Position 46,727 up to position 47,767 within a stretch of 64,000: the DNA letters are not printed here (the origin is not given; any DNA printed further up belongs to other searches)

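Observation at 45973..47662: Proteorhodopsin with Lys at the proton-donor position (D-T-K motif), adjacent to blh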

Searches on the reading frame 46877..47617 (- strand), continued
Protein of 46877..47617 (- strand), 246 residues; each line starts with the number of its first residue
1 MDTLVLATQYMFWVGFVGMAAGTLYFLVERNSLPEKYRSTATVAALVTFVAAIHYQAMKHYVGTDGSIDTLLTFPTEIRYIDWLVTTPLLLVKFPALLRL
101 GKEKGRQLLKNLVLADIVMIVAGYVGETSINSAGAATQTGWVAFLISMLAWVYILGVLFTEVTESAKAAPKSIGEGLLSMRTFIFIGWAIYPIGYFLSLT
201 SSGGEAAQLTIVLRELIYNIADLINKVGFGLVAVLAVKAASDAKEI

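Call 51: find_encoding_contigs(protein=P0010, flank=10000, max_places=4)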
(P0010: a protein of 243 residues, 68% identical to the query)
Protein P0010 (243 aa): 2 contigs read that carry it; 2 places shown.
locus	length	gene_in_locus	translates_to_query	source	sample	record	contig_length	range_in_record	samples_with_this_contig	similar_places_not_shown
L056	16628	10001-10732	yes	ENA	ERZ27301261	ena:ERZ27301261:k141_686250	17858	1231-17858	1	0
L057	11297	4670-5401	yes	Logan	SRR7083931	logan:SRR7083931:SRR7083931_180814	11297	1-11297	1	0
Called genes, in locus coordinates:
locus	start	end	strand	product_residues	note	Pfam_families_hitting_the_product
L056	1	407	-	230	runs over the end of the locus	PF12838:Fer4_7 (weak), PF13247:Fer4_11, PF13187:Fer4_9 (weak), PF25160:LdpA_Fe-S-bd (weak), PF00037:Fer4, PF12837:Fer4_6, PF13237:Fer4_10, PF13187:Fer4_9, +5 more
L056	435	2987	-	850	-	PF04879:Molybdop_Fe4S4, PF00384:Molybdopterin, PF01568:Molydop_binding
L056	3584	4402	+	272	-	PF12974:Phosphonate-bd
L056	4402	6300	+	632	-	PF00672:HAMP, PF07730:HisKA_3, PF02518:HATPase_c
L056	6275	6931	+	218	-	PF00072:Response_reg, PF00196:GerE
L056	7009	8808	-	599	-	PF02734:Dak2, PF21645:FakA-like_M, PF02645:DegV, PF13684:FakA-like_C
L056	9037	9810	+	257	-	PF06966:DUF1295, PF02544:Steroid_dh, PF04191:PEMT, PF04140:ICMT (weak)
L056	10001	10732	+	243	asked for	PF01036:Bac_rhodopsin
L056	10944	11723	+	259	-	PF01226:Form_Nir_trans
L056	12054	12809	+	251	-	PF00702:Hydrolase, PF12710:HAD (faint), PF13419:HAD_2, PF13242:Hydrolase_like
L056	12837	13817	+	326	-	PF01547:SBP_bac_1, PF13416:SBP_bac_8, PF13343:SBP_bac_6, PF13531:SBP_bac_11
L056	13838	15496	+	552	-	PF00528:BPD_transp_1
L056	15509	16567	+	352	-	PF00005:ABC_tran, PF13401:AAA_22 (faint), PF13304:AAA_21 (weak), PF08402:TOBE_2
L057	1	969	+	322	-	?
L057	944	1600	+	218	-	PF00072:Response_reg, PF00196:GerE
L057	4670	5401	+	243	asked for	PF01036:Bac_rhodopsin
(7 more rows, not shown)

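Call 54: list_cluster_members(proteins=[window:46877-47617:-, window:45973-46893:-, P0121])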
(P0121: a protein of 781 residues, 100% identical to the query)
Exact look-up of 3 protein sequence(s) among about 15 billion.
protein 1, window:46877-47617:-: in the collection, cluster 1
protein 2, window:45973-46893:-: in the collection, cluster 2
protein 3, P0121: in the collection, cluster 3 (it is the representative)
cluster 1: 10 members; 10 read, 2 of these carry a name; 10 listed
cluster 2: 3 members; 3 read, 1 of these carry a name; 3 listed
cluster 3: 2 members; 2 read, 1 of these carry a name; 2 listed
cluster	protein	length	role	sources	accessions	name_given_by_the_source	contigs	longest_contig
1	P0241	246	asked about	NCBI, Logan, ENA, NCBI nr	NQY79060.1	MAG: bacteriorhodopsin [Candidatus Caenarcaniphilales bacterium] | bacteriorhodopsin [Candidatus Caenarcaniphilales bacterium]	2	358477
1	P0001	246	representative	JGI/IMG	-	-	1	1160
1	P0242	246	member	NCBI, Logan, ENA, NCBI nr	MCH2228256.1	MAG: bacteriorhodopsin-like [Candidatus Caenarcaniphilales bacterium] | bacteriorhodopsin-like [Candidatus Caenarcaniphilales bacterium]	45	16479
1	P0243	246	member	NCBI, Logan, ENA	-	-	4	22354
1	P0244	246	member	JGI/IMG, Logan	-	-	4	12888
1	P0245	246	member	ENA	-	-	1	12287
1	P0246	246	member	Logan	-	-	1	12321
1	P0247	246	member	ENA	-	-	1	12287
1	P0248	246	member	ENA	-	-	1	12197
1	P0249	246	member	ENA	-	-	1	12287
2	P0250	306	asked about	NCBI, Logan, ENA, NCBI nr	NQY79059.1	MAG: beta-carotene 15,15'-dioxygenase, Brp/Blh family [Candidatus Caenarcaniphilales ... | beta-carotene 15,15'-dioxygenase, Brp/Blh family [Candidatus Caenarcaniphilales bacterium]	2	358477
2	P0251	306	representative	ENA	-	-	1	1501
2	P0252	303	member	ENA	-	-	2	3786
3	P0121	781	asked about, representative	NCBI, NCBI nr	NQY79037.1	MAG: 5-methyltetrahydropteroyltriglutamate--homocysteine S-methyltransferase [Candidatus ... | 5-methyltetrahydropteroyltriglutamate--homocysteine S-methyltransferase [Candidatus ...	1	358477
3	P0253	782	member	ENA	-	-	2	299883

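Call 56: find_homologous_proteins(query=L003:3141-4604:-, max_evalue=1e-10)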
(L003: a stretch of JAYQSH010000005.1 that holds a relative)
Query L003:3141-4604:- (487 aa): 8000 proteins with E <= 1e-10 among 8000 candidates; the best 120 are listed.
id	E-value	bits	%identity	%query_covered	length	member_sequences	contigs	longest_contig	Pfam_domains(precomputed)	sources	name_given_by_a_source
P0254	0.0e+0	1105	98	100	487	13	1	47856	PF13450.13,PF07992.21,PF00070.34,PF03486.21,PF01134.29,PF01494.26,PF12831.14,PF01946.24,PF01266.31,PF01593.31,PF00890.31,PF13738.13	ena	-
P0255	8.0e-256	868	75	100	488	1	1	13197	PF01946.24,PF01266.31,PF01593.31,PF13450.13,PF07992.21,PF00070.34,PF13738.13,PF03486.21,PF06100.18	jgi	jgi:phytoene desaturase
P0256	1.7e-255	867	74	100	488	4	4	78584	PF01946.24,PF01266.31,PF01593.31,PF13450.13,PF07992.21,PF00070.34,PF13738.13,PF03486.21,PF06100.18,PF01494.26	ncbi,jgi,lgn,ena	jgi:phytoene desaturase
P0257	5.1e-252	855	74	100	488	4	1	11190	PF01946.24,PF01266.31,PF01593.31,PF13450.13,PF07992.21,PF00070.34,PF13738.13,PF03486.21,PF12831.14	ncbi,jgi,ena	-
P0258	3.8e-208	710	65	99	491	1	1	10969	PF01266.31,PF01593.31,PF13450.13,PF00890.31,PF07992.21,PF00070.34,PF13738.13,PF03486.21,PF03721.21,PF01494.26,PF12831.14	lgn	-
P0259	7.4e-206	703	63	100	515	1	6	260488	PF01266.31,PF01593.31,PF13450.13,PF00890.31,PF07992.21,PF00070.34,PF13738.13,PF03486.21,PF01134.29,PF01494.26,PF12831.14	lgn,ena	-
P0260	1.0e-205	702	61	99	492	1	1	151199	PF01946.24,PF01266.31,PF01593.31,PF13450.13,PF00890.31,PF07992.21,PF00070.34,PF03486.21,PF01134.29,PF01494.26,PF12831.14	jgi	-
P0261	3.8e-205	701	64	98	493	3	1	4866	PF01266.31,PF01593.31,PF13450.13,PF00890.31,PF07992.21,PF00070.34,PF03486.21,PF01134.29,PF01494.26,PF12831.14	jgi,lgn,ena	-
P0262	9.8e-205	699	61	99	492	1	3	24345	PF01946.24,PF01266.31,PF01593.31,PF13450.13,PF00890.31,PF07992.21,PF00070.34,PF03486.21,PF01134.29,PF01494.26,PF12831.14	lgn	-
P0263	3.2e-204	697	61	99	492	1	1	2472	PF01946.24,PF01266.31,PF01593.31,PF13450.13,PF00890.31,PF07992.21,PF00070.34,PF03486.21,PF01134.29,PF01494.26,PF12831.14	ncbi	-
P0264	4.1e-204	697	61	99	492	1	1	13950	PF01946.24,PF01266.31,PF01593.31,PF13450.13,PF00890.31,PF07992.21,PF00070.34,PF03486.21,PF01134.29,PF01494.26,PF12831.14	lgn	-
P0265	1.1e-203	696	61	99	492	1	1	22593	PF01946.24,PF01266.31,PF01593.31,PF13450.13,PF00890.31,PF07992.21,PF00070.34,PF03486.21,PF01134.29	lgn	-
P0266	1.5e-203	695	61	99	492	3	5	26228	PF01946.24,PF01266.31,PF01593.31,PF13450.13,PF00890.31,PF07992.21,PF00070.34,PF03486.21,PF01134.29,PF01494.26,PF12831.14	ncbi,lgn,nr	ncbi:MAG: phytoene desaturase [Bacteroidia bacterium]|nr:phytoene desaturase [Bacteroidia bacterium]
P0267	2.3e-203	695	61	99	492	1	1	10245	PF01946.24,PF01266.31,PF01593.31,PF13450.13,PF00890.31,PF07992.21,PF00070.34,PF03486.21,PF01134.29,PF01494.26,PF12831.14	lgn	-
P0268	3.9e-203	694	61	99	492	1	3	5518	PF01946.24,PF01266.31,PF01593.31,PF13450.13,PF00890.31,PF07992.21,PF00070.34,PF03486.21,PF01134.29,PF01494.26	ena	-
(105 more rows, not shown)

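Call 57: find_encoding_contigs(protein=P0256, flank=10000, max_places=5)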
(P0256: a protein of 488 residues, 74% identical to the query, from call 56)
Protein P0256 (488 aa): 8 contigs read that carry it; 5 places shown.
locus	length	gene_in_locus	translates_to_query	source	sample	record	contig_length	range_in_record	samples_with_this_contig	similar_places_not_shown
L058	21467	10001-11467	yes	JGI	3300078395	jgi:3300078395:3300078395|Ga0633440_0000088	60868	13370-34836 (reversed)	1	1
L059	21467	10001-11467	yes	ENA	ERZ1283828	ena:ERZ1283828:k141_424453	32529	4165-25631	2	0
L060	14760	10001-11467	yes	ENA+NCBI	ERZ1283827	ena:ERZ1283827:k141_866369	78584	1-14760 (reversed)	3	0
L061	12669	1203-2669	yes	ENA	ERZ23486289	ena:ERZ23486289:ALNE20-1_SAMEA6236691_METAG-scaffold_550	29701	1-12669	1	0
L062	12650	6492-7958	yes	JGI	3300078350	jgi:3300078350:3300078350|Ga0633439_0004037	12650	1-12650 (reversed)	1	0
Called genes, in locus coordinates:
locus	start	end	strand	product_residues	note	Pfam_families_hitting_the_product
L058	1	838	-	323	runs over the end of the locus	-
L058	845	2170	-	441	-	-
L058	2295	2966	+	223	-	PF02798:GST_N, PF13417:GST_N_3, PF13409:GST_N_2, PF13410:GST_C_2 (weak), PF00043:GST_C, PF14497:GST_C_3 (weak)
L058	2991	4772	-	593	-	PF13688:Reprolysin_5, PF13574:Reprolysin_2 (weak), PF13582:Reprolysin_3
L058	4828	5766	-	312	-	-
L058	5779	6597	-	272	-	-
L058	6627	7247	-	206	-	PF04240:Caroten_synth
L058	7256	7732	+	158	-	PF00583:Acetyltransf_1, PF13673:Acetyltransf_10 (weak), PF13508:Acetyltransf_7, PF08445:FR47 (weak)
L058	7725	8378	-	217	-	-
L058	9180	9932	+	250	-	PF00578:AhpC-TSA, PF08534:Redoxin, PF00462:Glutaredoxin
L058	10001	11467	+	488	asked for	PF00070:Pyr_redox (faint), PF01266:DAO, PF01494:FAD_binding_3 (faint), PF01593:Amino_oxidase, PF01946:Thi4 (faint), PF03486:HI0933_like (faint), PF06100:MCRA (faint), PF13450:NAD_binding_8, +2 more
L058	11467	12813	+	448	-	PF00494:SQS_PSY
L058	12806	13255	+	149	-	PF04116:FA_hydroxylase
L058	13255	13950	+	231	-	PF18916:Lycopene_cyc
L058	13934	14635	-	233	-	PF10463:Peptidase_U49 (weak), PF01435:Peptidase_M48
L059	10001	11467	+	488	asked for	PF00070:Pyr_redox (faint), PF01266:DAO, PF01494:FAD_binding_3 (faint), PF01593:Amino_oxidase, PF01946:Thi4 (faint), PF03486:HI0933_like (faint), PF06100:MCRA (faint), PF13450:NAD_binding_8, +2 more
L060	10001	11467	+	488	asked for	PF00070:Pyr_redox (faint), PF01266:DAO, PF01494:FAD_binding_3 (faint), PF01593:Amino_oxidase, PF01946:Thi4 (faint), PF03486:HI0933_like (faint), PF06100:MCRA (faint), PF13450:NAD_binding_8, +2 more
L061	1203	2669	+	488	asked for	PF00070:Pyr_redox (faint), PF01266:DAO, PF01494:FAD_binding_3 (faint), PF01593:Amino_oxidase, PF01946:Thi4 (faint), PF03486:HI0933_like (faint), PF06100:MCRA (faint), PF13450:NAD_binding_8, +2 more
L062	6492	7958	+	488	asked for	PF00070:Pyr_redox (faint), PF01266:DAO, PF01494:FAD_binding_3 (faint), PF01593:Amino_oxidase, PF01946:Thi4 (faint), PF03486:HI0933_like (faint), PF06100:MCRA (faint), PF13450:NAD_binding_8, +2 more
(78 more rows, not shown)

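Call 58: find_encoding_contigs(protein=P0257, flank=10000, max_places=3)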
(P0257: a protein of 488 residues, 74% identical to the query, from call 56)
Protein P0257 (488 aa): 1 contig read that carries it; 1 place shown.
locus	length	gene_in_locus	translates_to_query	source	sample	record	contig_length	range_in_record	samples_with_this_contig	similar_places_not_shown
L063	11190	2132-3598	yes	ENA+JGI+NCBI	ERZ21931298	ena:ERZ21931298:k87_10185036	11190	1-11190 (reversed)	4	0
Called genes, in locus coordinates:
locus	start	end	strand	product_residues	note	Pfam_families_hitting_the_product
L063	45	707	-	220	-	-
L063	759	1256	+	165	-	-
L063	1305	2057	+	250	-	PF00578:AhpC-TSA, PF08534:Redoxin, PF00462:Glutaredoxin, PF13417:GST_N_3 (weak)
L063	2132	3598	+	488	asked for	PF00070:Pyr_redox (faint), PF01266:DAO, PF01593:Amino_oxidase, PF01946:Thi4 (weak), PF03486:HI0933_like (faint), PF07992:Pyr_redox_2 (faint), PF12831:FAD_oxidored (faint), PF13450:NAD_binding_8, +1 more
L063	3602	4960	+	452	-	PF00494:SQS_PSY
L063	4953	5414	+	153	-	PF04116:FA_hydroxylase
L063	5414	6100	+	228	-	PF18916:Lycopene_cyc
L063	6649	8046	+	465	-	PF03721:UDPG_MGDP_dh_N, PF00984:UDPG_MGDP_dh, PF03720:UDPG_MGDP_dh_C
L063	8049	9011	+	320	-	PF04321:RmlD_sub_bind (weak), PF01073:3Beta_HSD, PF01370:Epimerase, PF02719:Polysacc_synt_2 (faint), PF07993:NAD_binding_4 (faint), PF16363:GDP_Man_Dehyd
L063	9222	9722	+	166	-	-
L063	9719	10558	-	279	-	PF02621:VitK2_biosynth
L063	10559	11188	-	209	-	?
